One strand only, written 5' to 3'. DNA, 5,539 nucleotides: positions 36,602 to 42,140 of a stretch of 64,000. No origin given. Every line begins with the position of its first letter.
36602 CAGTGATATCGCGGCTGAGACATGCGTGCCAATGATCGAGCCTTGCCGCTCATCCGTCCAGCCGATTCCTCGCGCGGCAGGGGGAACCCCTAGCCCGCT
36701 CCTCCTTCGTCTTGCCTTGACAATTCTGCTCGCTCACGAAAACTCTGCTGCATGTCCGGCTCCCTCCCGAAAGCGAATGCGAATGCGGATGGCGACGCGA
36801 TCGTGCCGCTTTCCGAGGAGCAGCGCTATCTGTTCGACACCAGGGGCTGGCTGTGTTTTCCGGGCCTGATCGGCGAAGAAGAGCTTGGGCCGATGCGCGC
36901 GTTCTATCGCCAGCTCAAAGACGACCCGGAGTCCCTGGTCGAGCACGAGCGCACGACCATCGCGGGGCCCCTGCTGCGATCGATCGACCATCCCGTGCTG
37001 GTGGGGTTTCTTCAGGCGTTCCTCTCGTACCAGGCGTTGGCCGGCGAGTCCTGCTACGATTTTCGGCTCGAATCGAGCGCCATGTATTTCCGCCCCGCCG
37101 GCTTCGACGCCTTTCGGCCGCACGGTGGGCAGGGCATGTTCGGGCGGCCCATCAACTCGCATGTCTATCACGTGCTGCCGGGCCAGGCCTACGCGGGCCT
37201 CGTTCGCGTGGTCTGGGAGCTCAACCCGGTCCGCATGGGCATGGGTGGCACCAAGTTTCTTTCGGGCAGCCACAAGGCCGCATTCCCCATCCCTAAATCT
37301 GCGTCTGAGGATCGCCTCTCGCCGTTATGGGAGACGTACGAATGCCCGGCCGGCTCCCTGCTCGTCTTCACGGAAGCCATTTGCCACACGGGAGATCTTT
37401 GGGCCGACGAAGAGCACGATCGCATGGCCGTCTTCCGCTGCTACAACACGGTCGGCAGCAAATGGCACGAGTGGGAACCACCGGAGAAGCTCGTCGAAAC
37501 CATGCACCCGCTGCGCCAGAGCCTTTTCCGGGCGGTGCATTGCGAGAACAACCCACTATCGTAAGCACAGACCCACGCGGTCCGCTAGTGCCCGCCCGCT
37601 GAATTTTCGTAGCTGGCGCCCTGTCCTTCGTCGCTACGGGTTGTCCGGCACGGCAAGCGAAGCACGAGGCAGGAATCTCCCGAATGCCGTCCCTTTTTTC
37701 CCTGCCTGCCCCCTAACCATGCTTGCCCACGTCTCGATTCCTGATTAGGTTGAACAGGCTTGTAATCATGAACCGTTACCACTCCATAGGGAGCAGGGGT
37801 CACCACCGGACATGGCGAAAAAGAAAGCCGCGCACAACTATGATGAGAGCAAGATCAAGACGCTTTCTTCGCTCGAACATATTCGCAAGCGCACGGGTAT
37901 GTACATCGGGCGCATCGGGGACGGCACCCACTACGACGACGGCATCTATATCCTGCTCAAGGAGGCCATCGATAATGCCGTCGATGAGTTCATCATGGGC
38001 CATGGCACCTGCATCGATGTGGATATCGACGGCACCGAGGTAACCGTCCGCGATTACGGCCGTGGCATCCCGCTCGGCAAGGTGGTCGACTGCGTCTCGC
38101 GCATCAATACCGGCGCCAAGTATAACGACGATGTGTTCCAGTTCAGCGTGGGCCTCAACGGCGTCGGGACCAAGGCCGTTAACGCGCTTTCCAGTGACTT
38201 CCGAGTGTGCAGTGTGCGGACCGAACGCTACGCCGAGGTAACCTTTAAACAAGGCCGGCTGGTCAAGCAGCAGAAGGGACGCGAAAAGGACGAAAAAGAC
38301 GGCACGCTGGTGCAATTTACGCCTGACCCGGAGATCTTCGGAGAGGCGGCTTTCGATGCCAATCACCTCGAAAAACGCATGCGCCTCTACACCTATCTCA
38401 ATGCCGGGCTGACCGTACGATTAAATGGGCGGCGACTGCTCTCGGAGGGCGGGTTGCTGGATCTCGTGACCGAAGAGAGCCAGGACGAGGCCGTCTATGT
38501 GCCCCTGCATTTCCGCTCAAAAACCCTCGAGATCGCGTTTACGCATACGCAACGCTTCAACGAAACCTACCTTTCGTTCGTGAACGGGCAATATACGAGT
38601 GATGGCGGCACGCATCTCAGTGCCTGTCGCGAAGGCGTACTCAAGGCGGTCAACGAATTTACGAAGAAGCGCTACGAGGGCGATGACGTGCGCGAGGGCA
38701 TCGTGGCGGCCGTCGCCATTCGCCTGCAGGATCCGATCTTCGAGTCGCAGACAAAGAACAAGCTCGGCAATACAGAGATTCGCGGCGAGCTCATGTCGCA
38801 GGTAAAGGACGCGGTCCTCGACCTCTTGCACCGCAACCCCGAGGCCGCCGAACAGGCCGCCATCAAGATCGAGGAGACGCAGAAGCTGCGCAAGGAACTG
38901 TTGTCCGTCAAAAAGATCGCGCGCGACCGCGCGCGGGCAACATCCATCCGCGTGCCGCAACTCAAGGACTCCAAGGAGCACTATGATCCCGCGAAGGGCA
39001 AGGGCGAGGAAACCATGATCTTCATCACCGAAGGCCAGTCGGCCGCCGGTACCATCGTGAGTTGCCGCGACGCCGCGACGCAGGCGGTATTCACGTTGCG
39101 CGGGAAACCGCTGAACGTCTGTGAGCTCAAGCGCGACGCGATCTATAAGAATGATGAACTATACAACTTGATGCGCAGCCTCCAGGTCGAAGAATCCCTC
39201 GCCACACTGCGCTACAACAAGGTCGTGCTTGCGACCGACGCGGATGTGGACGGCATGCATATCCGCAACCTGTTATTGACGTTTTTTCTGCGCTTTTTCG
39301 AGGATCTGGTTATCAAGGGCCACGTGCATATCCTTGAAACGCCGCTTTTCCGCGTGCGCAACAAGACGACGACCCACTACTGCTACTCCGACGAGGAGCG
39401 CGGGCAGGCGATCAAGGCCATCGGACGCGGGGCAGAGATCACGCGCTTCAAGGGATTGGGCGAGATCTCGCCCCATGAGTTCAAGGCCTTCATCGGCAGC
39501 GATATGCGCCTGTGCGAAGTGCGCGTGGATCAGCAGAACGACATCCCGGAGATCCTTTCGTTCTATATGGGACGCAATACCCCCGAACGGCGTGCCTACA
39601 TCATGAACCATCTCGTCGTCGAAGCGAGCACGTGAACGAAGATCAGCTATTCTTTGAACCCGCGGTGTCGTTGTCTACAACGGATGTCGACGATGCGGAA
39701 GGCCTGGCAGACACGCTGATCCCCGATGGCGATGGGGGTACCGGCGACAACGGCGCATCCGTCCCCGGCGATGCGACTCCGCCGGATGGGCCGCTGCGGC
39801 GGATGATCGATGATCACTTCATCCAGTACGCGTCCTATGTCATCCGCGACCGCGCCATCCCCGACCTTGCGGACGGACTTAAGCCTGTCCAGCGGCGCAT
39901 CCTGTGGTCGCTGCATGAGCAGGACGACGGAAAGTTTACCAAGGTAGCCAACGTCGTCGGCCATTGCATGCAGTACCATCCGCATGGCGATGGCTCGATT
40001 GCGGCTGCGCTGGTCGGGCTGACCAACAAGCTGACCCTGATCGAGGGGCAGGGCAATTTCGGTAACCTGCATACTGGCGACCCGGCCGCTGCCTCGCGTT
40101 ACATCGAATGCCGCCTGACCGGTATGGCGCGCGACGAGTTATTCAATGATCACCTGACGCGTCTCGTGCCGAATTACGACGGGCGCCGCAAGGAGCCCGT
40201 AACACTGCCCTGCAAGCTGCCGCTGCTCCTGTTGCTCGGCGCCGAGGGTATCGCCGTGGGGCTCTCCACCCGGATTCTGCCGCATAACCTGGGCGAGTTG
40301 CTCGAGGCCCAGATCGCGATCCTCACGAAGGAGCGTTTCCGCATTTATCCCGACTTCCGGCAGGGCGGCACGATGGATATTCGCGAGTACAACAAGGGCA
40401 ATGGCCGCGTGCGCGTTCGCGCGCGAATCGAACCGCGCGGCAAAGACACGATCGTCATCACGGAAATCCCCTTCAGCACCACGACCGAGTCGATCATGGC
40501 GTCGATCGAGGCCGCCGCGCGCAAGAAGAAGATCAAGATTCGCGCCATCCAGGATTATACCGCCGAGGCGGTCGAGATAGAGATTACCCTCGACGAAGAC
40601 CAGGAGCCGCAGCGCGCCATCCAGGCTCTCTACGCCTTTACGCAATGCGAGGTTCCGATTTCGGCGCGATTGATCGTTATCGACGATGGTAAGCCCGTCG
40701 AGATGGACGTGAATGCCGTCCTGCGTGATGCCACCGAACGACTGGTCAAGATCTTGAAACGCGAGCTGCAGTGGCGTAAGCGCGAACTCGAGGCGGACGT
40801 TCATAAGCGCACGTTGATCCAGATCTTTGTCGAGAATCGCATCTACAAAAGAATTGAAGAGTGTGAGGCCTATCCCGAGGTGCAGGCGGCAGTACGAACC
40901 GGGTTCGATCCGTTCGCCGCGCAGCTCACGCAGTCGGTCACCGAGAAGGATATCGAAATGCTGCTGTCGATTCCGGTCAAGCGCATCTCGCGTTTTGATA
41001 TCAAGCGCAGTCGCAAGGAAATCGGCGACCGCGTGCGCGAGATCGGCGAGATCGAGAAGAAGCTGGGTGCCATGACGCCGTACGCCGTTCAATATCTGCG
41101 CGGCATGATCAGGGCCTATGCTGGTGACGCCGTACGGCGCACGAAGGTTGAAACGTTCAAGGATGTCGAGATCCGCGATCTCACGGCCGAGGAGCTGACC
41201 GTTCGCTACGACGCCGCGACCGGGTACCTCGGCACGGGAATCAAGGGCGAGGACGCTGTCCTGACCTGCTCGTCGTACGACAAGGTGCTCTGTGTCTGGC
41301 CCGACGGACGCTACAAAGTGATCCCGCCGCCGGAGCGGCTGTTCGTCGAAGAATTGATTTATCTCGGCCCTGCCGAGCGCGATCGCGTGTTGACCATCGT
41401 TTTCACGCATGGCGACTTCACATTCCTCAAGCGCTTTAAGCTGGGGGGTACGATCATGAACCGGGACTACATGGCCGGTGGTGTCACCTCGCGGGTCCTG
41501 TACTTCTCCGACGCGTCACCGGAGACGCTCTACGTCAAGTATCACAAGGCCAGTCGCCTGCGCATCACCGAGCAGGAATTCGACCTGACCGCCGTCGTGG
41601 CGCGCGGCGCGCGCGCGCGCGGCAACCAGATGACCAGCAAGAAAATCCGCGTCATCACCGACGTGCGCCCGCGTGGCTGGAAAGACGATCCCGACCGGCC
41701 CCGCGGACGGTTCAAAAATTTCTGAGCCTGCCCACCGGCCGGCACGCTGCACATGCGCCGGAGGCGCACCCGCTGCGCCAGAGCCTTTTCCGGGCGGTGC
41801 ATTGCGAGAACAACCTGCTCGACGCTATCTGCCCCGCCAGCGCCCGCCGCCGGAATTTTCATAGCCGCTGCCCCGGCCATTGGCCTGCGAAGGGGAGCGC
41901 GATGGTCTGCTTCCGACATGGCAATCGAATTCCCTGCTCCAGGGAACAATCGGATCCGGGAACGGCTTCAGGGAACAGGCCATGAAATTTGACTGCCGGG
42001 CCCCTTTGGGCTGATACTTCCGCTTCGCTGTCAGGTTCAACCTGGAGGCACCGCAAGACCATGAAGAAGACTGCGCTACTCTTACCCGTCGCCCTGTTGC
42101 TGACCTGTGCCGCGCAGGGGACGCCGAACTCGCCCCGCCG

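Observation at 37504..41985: Perfect 50-bp direct repeats (PhyH gene 3' end) bracket the parE-parC pair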

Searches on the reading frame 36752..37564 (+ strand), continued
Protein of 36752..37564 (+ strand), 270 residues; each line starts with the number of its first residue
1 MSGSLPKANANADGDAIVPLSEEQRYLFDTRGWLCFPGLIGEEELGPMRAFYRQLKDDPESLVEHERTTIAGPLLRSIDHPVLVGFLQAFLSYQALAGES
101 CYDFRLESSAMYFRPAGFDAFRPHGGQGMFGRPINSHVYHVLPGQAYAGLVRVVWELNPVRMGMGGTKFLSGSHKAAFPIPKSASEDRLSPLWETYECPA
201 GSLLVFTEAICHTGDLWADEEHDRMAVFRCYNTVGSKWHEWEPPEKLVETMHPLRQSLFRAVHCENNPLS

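Call 23: find_encoding_contigs(protein=P0005, flank=10000, max_places=3)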
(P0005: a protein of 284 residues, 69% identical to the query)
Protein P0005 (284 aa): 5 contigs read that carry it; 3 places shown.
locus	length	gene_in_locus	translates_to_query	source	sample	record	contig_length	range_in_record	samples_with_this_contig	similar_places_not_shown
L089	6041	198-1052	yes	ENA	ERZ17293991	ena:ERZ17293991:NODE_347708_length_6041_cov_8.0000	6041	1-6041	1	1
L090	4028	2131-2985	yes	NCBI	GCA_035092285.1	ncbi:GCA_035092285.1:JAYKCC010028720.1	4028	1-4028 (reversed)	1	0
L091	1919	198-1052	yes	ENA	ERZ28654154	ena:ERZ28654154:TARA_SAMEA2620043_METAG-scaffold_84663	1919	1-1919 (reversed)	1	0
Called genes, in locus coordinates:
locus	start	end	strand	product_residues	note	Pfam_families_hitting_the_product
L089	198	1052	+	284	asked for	-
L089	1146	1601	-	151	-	-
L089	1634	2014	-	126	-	PF00072:Response_reg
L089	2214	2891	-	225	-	PF00072:Response_reg, PF00196:GerE, PF08281:Sigma70_r4_2 (faint)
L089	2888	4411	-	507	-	PF00072:Response_reg, PF00989:PAS, PF13188:PAS_8 (weak), PF08448:PAS_4, PF13426:PAS_9, PF08447:PAS_3, PF07730:HisKA_3, PF02518:HATPase_c, +1 more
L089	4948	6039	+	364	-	?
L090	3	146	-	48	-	?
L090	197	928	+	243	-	PF01618:MotA_ExbB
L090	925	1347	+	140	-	PF02472:ExbD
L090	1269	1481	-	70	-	-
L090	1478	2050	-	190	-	PF10543:ORF6N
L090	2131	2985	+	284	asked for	-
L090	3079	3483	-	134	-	-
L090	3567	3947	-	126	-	PF00072:Response_reg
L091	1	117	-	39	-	?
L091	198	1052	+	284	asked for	-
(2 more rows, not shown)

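Call 24: find_encoding_contigs(protein=P0002, flank=10000, max_places=3)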
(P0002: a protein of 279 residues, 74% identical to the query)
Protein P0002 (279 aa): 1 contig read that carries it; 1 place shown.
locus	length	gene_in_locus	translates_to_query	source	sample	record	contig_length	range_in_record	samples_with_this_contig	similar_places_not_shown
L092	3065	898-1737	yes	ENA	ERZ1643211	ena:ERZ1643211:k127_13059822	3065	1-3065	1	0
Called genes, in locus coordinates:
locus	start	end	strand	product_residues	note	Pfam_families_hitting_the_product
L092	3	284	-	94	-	?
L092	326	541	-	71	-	-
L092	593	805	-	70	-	PF10543:ORF6N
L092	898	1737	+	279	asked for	-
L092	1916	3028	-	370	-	PF01408:GFO_IDH_MocA, PF02894:GFO_IDH_MocA_C, PF22725:GFO_IDH_MocA_C3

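Call 27: find_encoding_contigs(protein=P0001, flank=10000, max_places=5)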
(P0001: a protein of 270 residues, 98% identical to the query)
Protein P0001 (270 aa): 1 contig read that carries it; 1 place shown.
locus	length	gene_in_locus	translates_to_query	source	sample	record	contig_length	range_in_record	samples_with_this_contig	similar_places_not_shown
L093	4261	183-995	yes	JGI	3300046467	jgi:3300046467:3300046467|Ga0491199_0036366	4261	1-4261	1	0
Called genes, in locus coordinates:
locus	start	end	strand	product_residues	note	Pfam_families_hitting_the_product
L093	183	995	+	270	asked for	-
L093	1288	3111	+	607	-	PF02518:HATPase_c, PF00204:DNA_gyraseB, PF01751:Toprim, PF00986:DNA_gyraseB_C (weak)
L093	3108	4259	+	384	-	?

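Call 58: search_solved_structures(query=A5, max_evalue=0.01)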
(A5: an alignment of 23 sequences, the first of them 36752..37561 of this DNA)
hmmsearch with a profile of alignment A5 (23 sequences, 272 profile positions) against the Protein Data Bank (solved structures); distinct sequences matched with E-value up to 0.01: 3.
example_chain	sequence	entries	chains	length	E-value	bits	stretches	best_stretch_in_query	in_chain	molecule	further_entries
4xcb_A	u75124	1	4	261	1.4e-12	50.5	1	17-235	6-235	oxidase/hydroxylase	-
4xc9_A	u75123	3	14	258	2.1e-12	50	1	17-235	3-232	oxidase/hydroxylase | Putative oxidase/hydroxylase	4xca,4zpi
3emr_A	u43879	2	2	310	0.0037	19.7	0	12-62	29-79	EctD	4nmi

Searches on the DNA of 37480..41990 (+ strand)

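Call 71: search_dna_similar(query=window:37480-41990:+, collection=plasmids, mode=distant, max_rows=8)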
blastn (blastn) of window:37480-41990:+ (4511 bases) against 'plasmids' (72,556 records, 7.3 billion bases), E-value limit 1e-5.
Records with a match: 2; places in all: 2; records where one place covers at least 80% of the query: 0.
Best place of each record, by identity: 60-80% 2.
By first word of the organism name: Bacteroides 1; Phocaeicola 1.
By predicted mobility (MOB-suite, as given by PLSDB): non-mobilizable 2.
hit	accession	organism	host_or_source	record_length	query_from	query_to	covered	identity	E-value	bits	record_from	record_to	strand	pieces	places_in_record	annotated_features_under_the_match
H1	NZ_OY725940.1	Bacteroides finegoldii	-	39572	1728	2029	7%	67.5%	4e-19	106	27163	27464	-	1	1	DNA topoisomerase IV subunit B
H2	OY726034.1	Phocaeicola massiliensis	-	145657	1727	1883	3%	70.6%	3e-9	74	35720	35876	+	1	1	none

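Call 72: search_dna_similar(query=window:37480-41990:+, collection=phages, mode=distant, max_rows=8)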
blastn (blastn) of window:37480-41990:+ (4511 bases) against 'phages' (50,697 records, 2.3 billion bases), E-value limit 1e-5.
Records with a match: 5; places in all: 5; records where one place covers at least 80% of the query: 0.
Best place of each record, by identity: 80-90% 1; 60-80% 4.
By first word of the organism name: Bacteriophage 5.
By host as written in the record: - 5.
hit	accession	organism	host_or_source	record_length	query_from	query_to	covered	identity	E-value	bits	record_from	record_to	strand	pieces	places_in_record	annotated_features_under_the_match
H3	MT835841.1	Bacteriophage sp.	human fecal samples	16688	417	2033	18%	67.0%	2e-36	238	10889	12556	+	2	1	record has no annotation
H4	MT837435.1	Bacteriophage sp.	human fecal samples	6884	415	1886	14%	66.0%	7e-11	143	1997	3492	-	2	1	record has no annotation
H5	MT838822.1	Bacteriophage sp.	human fecal samples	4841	415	2033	13%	67.8%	6e-24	198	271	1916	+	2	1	record has no annotation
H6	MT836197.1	Bacteriophage sp.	human fecal samples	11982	375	2032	13%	69.9%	7e-17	246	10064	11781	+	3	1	record has no annotation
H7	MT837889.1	Bacteriophage sp.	human fecal samples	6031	1728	1792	1%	81.5%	4e-7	64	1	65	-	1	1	record has no annotation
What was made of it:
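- On Integrative element att sites: No plasmid or phage relatives were found (calls 71, 72).
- Nothing matches in the plasmid or phage collections beyond weak parE conservation (calls 71, 72).
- Tried and rejected: Mobile-element origin: plasmid and phage searches gave only weak parE conservation (calls 71, 72).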

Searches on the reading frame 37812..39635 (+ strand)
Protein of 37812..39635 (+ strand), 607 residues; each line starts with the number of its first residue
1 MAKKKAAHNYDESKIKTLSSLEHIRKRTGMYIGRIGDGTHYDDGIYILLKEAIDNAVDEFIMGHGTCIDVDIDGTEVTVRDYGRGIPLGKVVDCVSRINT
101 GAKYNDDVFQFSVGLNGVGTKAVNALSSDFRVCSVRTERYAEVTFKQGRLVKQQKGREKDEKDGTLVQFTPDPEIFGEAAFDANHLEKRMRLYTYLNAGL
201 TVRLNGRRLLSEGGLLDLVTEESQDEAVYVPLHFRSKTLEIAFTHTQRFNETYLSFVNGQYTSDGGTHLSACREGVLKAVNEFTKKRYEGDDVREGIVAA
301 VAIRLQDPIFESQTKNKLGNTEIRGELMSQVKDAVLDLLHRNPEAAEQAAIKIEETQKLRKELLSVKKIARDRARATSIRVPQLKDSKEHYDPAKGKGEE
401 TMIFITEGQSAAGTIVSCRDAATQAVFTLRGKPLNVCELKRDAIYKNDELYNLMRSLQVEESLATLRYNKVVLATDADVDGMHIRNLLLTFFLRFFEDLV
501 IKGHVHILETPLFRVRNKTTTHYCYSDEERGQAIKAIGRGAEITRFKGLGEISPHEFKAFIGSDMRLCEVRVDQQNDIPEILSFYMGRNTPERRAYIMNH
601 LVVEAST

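Call 7: search_protein_families(library=pfam, proteins=[window:37812-39635:+], max_evalue=0.01)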
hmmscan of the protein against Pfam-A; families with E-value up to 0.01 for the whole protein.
window:37812-39635:+ (607 aa): 4 families
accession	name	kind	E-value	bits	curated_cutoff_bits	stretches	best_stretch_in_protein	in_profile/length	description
PF00204.31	DNA_gyraseB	-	1.4e-29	103.2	27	1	215-362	2-166/173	DNA gyrase B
PF01751.28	Toprim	-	6.6e-14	52.3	23.1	1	403-507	2-93/96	Toprim domain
PF02518.31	HATPase_c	-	2e-08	35.1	26.4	1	43-170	4-106/111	Histidine kinase-, DNA gyrase B-, and HSP90-like ATPase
PF00986.26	DNA_gyraseB_C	-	1.3e-07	32.1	29.8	1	540-598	3-63/63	DNA gyrase B subunit, carboxyl terminus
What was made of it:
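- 37812..39635 (+): parE, topoisomerase IV subunit B. Its native leader is conserved with sister species from about 37711-37778 onward. Pfam HATPase_c, DNA_gyraseB, Toprim and DNA_gyraseB_C (call 7).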

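Call 18: search_protein_families(library=ncbifam, proteins=[window:37812-39635:+], max_evalue=1)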
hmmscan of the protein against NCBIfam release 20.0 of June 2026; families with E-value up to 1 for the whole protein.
window:37812-39635:+ (607 aa): 9 families
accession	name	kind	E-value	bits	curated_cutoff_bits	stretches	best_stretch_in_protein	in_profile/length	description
NF004189.0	PRK05644.1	subfamily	6.9e-128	427.7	740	1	3-600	3-632/641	DNA gyrase subunit B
NF011501.0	PRK14939.1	subfamily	1.8e-118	397.1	796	2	3-531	3-557/803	DNA gyrase subunit B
TIGR01059.1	gyrB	equivalog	1.2e-117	394.1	882.4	1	10-600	1-630/639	DNA topoisomerase (ATP-hydrolyzing) subunit B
TIGR01058.1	parE_Gpos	equivalog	8.7e-97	325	899.95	1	7-600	2-626/637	DNA topoisomerase IV subunit B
TIGR01055.1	parE_Gneg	equivalog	1.6e-83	281.2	723.35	1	8-597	2-618/625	DNA topoisomerase IV subunit B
NF047352.1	P_loop_sacsin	domain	0.0077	16.7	50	1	49-132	4-79/80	sacsin N-terminal ATP-binding-like domain-containing protein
TIGR01052.1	top6b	equivalog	0.021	13.2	380.7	1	45-123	29-111/488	DNA topoisomerase VI subunit B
NF003218.0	PRK04184.1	equivalog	0.03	12.9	274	1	44-124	36-122/539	DNA topoisomerase VI subunit B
NF041732.1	hist_kin_CseC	equivalog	0.044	12.9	700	1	66-103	328-365/424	two-component system sensor histidine kinase CseC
